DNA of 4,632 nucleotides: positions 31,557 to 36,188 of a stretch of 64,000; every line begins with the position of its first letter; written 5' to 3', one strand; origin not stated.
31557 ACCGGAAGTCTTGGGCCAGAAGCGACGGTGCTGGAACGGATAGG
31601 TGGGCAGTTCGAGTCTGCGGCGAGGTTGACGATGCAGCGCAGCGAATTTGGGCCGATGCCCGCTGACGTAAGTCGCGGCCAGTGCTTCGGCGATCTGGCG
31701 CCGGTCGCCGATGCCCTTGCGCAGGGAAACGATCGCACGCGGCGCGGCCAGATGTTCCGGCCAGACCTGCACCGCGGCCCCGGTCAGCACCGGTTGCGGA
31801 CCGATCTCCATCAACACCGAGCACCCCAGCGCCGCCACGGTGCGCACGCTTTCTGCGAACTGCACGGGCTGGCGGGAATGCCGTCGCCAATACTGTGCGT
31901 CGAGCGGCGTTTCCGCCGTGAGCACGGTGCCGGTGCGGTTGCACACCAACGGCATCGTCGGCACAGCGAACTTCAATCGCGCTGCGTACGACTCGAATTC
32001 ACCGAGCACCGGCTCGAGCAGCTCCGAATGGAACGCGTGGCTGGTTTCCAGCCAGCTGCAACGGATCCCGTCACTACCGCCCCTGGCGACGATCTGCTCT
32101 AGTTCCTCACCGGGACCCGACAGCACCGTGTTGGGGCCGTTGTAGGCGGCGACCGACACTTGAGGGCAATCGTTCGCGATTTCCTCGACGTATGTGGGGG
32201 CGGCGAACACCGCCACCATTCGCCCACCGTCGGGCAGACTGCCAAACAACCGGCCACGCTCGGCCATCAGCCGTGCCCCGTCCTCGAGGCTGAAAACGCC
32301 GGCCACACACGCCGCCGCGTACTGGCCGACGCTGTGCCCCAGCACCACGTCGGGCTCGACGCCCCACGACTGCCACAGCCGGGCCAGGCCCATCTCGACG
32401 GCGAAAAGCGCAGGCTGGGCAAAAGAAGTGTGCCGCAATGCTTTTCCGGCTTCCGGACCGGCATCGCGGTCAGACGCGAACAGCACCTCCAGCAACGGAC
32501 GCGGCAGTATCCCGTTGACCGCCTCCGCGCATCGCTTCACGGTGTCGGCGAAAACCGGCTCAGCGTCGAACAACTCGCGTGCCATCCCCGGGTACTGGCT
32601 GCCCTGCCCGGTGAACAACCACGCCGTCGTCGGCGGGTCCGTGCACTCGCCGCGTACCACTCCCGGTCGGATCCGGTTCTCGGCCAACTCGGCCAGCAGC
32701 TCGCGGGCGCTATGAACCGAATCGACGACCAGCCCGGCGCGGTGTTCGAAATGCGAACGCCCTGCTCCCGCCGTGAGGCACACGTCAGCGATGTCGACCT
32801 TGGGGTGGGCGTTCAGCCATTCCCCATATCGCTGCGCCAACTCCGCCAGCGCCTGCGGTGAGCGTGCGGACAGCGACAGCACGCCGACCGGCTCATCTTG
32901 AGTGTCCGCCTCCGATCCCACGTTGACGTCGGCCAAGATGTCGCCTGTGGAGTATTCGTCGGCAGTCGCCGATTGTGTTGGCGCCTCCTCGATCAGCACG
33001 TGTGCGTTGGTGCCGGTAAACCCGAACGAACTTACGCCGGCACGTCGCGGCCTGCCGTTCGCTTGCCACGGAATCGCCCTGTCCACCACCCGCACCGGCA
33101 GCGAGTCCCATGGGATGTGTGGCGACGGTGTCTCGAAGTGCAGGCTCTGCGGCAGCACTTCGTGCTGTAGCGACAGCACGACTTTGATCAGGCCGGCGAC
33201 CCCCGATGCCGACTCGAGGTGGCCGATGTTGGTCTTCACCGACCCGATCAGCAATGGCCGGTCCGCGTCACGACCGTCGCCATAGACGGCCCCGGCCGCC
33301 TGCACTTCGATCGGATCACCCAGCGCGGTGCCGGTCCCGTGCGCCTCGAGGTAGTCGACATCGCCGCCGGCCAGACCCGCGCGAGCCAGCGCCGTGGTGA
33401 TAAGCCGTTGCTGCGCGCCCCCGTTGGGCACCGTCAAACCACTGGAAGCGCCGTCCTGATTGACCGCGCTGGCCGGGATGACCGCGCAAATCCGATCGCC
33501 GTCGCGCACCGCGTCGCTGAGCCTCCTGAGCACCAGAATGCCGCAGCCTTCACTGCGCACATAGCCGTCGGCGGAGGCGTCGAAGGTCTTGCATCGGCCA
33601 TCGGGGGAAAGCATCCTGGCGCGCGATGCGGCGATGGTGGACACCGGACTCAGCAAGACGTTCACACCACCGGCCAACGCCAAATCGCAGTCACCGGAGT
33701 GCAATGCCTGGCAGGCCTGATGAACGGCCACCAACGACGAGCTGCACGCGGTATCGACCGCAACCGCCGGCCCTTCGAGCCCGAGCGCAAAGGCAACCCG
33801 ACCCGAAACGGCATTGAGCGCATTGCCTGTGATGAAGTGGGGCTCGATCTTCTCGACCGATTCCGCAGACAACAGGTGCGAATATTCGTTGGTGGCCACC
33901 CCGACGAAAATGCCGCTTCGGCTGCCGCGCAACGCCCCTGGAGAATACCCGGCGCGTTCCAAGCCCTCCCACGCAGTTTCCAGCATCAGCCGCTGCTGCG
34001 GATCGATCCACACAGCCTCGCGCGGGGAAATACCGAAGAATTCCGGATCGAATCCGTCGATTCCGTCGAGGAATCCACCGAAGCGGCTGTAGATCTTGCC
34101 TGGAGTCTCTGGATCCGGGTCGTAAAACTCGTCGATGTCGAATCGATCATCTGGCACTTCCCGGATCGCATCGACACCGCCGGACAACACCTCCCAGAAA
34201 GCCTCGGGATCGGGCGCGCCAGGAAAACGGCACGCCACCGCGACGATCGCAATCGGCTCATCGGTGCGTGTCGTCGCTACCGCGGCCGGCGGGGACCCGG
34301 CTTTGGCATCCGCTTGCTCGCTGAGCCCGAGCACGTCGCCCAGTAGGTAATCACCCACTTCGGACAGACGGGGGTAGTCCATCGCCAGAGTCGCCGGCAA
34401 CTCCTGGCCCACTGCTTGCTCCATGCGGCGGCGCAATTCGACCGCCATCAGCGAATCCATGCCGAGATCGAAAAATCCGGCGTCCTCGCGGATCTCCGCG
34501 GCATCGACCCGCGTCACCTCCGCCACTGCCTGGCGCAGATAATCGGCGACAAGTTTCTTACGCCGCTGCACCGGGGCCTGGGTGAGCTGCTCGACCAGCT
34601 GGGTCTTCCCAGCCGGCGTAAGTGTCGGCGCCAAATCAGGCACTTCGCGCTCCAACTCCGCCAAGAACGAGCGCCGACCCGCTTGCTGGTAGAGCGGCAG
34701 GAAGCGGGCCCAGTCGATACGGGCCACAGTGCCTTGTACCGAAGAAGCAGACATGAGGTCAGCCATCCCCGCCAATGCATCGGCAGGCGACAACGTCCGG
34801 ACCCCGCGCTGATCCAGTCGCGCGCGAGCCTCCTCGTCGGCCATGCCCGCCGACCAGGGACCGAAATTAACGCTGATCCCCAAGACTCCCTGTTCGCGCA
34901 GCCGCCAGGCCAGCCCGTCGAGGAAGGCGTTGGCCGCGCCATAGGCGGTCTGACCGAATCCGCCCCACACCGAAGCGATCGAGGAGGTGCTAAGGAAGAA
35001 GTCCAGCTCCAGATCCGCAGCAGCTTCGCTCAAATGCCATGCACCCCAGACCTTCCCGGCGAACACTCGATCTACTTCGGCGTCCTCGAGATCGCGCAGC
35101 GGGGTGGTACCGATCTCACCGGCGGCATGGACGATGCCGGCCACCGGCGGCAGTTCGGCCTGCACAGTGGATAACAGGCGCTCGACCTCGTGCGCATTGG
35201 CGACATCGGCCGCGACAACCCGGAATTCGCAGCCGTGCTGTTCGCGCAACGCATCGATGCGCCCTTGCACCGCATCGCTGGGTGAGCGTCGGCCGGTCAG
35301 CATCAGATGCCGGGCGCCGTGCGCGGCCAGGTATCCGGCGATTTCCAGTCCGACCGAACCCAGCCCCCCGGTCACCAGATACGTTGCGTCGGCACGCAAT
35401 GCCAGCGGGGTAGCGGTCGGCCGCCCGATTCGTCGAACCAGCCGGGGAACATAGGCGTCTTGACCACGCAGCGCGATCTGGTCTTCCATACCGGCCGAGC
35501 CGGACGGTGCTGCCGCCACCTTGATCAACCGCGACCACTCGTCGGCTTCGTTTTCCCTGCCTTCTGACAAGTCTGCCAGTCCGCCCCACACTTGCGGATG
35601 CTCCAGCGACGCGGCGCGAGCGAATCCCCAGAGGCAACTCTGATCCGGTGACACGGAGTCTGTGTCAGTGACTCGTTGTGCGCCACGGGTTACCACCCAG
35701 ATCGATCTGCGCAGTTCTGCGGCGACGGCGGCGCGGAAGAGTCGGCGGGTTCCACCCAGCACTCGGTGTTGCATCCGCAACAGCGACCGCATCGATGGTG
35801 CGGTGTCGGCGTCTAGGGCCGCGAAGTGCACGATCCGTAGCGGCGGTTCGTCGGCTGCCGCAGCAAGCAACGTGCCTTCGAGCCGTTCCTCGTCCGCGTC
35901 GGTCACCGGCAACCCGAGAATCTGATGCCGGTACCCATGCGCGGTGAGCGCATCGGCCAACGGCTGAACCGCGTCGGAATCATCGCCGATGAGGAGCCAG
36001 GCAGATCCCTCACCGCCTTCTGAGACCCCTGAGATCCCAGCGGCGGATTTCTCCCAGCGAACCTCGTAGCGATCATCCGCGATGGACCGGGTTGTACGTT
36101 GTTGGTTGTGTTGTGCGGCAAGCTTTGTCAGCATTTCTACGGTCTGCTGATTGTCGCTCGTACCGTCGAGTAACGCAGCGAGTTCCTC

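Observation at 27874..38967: PKS domain order and AT motifs predict an unbranched chain with alternating reduction states (phleic-acid-like C4 repeat if used iteratively)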

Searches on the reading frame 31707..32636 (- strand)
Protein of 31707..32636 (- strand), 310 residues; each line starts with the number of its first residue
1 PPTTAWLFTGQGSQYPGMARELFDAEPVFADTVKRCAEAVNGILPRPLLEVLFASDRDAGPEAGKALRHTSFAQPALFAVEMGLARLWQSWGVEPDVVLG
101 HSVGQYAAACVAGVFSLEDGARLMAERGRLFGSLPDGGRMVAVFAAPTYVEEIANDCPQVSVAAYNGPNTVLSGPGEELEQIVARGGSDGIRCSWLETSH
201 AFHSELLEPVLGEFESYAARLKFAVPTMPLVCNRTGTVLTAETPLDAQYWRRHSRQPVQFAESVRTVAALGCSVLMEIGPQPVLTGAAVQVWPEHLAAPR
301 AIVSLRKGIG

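Call 53: search_solved_structures(query=window:31707-32636:-, max_evalue=1e-20, show_alignments=4)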
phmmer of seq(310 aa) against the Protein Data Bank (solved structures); distinct sequences matched with E-value up to 1e-20: 83 (the best 60 are shown).
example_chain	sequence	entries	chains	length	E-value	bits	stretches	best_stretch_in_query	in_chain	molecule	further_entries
4mz0_A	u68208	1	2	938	9.6e-75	255.1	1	2-306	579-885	CurL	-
9iyw_A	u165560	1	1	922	3.1e-61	210.8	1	5-301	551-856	Polyketide synthase,GfsA KSQ-AncAT chimeric protein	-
6iyo_A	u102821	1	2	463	3.7e-58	200.7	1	4-292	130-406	Type I modular polyketide synthase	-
8in9_A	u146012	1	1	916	7.6e-56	193.1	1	7-288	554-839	Polyketide synthase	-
7vee_A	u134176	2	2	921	7.6e-56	193.1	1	7-288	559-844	Polyketide synthase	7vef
11sz_A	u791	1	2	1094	4.7e-53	183.9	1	5-289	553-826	6-deoxyerythronolide-B synthase, Erythronolide synthase EryA2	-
7m7j_B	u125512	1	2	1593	2.4e-48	168.4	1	5-310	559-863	EryAI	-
7m7i_B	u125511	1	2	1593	2.4e-48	168.4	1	5-310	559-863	EryAI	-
7m7f_B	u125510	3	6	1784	5.7e-48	167.2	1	5-310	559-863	EryAI,6-deoxyerythronolide-B synthase EryA3, modules 5 and 6 chimera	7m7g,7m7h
8tjn_B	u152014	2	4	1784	5.7e-48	167.2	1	5-310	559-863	EryAI,6-deoxyerythronolide-B synthase EryA3, modules 5 and 6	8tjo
8xjy_A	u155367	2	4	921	7.3e-46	160.3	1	6-285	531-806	Polyketide synthase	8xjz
8xju_A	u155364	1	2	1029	9e-46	160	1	6-285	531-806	Polyketide synthase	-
4qbu_A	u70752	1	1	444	2.4e-45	158.6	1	2-283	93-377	ZmaA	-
6iyr_A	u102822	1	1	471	1.2e-43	153.1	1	4-300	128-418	Type I modular polyketide synthase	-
8jpu_A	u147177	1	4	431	4.6e-43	151.1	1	5-285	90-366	Tylactone synthase modules 4 & 5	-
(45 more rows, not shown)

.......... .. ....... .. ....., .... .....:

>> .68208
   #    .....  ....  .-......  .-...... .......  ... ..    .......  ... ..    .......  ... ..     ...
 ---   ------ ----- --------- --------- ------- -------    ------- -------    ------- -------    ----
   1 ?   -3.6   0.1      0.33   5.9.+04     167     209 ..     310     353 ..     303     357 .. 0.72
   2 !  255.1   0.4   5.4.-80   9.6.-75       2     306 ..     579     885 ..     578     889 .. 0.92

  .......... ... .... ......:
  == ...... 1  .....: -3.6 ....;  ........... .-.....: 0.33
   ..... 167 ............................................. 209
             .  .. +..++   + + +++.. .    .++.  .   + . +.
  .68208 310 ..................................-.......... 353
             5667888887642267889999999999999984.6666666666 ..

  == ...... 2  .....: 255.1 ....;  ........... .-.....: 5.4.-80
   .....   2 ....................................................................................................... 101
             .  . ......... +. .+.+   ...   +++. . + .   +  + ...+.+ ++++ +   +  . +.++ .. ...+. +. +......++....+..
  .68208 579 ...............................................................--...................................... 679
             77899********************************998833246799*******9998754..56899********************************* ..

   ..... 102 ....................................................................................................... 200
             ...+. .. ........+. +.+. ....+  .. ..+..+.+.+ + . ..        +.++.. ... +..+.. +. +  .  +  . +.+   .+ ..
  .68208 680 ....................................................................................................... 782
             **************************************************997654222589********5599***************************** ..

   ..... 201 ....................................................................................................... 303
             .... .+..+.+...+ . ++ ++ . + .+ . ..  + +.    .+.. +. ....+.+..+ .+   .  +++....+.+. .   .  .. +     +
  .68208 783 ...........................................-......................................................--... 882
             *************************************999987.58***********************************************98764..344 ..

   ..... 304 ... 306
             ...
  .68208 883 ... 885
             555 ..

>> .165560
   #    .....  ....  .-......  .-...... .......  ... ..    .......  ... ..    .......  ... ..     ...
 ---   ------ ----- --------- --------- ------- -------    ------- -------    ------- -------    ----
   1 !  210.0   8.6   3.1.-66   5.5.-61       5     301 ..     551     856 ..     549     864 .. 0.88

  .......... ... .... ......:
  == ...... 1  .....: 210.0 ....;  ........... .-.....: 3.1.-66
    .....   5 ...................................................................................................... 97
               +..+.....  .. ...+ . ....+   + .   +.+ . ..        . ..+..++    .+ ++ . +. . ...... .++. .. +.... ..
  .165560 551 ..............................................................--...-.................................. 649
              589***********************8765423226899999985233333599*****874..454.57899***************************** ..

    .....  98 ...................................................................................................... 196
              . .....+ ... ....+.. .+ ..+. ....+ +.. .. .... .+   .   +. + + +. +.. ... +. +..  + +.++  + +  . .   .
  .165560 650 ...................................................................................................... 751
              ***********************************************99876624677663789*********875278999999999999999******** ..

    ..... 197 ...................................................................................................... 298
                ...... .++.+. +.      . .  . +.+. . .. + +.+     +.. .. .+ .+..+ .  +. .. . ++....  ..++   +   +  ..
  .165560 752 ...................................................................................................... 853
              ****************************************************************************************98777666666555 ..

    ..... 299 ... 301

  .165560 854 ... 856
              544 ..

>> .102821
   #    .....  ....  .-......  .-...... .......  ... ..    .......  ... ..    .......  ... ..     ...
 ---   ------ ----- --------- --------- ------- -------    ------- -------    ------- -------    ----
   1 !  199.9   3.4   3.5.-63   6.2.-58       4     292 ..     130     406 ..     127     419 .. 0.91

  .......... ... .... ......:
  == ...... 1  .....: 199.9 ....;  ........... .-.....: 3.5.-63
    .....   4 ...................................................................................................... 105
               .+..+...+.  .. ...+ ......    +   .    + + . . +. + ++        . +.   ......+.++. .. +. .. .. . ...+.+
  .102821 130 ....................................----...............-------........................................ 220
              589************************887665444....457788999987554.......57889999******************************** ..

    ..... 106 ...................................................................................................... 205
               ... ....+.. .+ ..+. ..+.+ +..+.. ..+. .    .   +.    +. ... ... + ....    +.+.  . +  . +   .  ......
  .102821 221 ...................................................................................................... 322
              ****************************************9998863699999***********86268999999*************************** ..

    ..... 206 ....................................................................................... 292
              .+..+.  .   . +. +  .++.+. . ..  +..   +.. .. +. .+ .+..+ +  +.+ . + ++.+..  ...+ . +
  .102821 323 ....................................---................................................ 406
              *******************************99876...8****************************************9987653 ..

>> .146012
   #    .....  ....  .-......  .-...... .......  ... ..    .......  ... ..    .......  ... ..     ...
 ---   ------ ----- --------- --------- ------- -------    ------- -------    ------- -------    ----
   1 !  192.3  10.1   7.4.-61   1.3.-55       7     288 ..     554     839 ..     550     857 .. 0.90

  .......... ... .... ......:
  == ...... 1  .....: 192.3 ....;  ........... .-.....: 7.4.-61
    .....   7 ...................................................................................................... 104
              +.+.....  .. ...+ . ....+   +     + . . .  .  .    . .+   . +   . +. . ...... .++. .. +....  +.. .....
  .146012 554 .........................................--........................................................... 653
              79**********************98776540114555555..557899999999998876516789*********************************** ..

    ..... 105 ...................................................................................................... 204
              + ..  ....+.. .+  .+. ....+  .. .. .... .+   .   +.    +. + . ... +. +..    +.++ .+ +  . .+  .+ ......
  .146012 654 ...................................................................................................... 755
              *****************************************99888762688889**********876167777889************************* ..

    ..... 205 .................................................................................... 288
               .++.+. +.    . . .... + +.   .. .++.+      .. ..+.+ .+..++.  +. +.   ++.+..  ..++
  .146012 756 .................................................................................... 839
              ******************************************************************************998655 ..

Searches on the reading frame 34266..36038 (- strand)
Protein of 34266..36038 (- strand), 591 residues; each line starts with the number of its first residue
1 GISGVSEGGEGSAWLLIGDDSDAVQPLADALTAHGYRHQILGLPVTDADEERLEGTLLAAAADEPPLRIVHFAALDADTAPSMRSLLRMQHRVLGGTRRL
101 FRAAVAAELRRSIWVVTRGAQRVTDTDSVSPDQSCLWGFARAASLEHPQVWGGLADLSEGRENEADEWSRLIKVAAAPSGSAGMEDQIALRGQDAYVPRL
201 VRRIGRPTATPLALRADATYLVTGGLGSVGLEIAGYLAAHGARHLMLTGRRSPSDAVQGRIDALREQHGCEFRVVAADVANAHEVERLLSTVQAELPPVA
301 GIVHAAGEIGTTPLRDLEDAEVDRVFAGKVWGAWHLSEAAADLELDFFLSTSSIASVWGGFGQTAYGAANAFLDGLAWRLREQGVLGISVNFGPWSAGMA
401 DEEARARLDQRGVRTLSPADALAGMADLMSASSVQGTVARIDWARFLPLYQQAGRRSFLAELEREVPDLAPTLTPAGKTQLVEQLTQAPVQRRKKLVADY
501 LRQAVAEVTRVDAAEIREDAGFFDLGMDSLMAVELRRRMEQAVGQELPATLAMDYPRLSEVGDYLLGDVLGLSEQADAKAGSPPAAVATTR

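Call 23: find_related_loci(query=window:34266-36038:-, collection=genome_contigs, flank=10000)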
Query window:34266-36038:- (591 aa) in genome_contigs; peptide patterns used: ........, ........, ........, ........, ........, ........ (x = any residue, [..] = any of these).
599 stretches matched a pattern (row limit reached: there are more); 371 encode a relative of the query (tblastn E <= 1e-3); the best 80 are kept; 80 distinct loci.
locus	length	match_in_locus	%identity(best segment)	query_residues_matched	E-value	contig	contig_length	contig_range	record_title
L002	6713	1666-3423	85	6-591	0e+0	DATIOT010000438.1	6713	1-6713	MAG TPA_asm: Mycobacterium sp. isolate SMAG_U15831 k141_272519, whole genome shotgun sequence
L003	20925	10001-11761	85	9-591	0e+0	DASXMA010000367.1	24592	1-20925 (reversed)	MAG TPA_asm: Mycobacterium sp. isolate SMAG_U5316 k141_450869, whole genome shotgun sequence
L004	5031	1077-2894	83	1-591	0e+0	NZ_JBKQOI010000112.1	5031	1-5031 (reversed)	MAG: Mycobacterium sp. isolate LASYr2D2E2F__bin_6 LASYr2D2E2F_000000068339, whole genome shotgun sequence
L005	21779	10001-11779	84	7-591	0e+0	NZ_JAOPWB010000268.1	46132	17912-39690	MAG: Mycobacterium sp. isolate RYN_163 scaffold_99717, whole genome shotgun sequence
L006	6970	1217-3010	82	1-590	0e+0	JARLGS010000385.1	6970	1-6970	MAG: Mycobacterium sp. isolate MAG_CO287 MetaCoAG_Bin_287_Oxic_k141_921353, whole genome shotgun sequence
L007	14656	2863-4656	82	1-590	0e+0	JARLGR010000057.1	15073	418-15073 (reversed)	MAG: Mycobacterium sp. isolate MAG_BA163 MetaBAT2_Bin_163_sub_Anoxic_k141_463261, whole genome shotgun sequence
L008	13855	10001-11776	81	6-591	0e+0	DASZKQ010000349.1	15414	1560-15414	MAG TPA_asm: Mycobacterium sp. isolate SMAG_U5842 k141_1199961, whole genome shotgun sequence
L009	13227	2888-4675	80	3-591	0e+0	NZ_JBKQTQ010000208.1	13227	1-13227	MAG: Mycobacterium sp. isolate MHr2D2E2F__bin_41 MHr2D2E2F_000000170188, whole genome shotgun sequence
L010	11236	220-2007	81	6-591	0e+0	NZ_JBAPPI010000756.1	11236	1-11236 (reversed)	MAG: Mycobacterium sp. isolate MFD03303_ilm_asm_bin24 k127_192792, whole genome shotgun sequence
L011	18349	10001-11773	99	1-591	0e+0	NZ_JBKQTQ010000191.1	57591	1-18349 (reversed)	MAG: Mycobacterium sp. isolate MHr2D2E2F__bin_41 MHr2D2E2F_000000152166, whole genome shotgun sequence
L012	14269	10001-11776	82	3-591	0e+0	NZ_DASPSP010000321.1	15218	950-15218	MAG: Mycobacterium sp. isolate SMAG_U12254 k141_873721, whole genome shotgun sequence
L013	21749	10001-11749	81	9-591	0e+0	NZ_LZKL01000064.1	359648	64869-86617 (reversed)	Mycobacterium sp. E787 contig_36, whole genome shotgun sequence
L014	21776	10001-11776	80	6-591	0e+0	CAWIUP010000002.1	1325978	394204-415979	MAG: uncultured Actinomycetota bacterium isolate MFD01872.bin.2.120 genome assembly, contig: contig_108759, whole genome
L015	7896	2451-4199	80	6-591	0e+0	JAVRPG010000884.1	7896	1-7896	MAG: Mycobacterium sp. isolate BP_277 scaffold_5290328, whole genome shotgun sequence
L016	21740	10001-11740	81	14-591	0e+0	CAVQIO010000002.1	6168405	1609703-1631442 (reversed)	MAG: uncultured Actinomycetota bacterium isolate MFD10043.bin.1.17 genome assembly, contig: contig_2474, whole genome sh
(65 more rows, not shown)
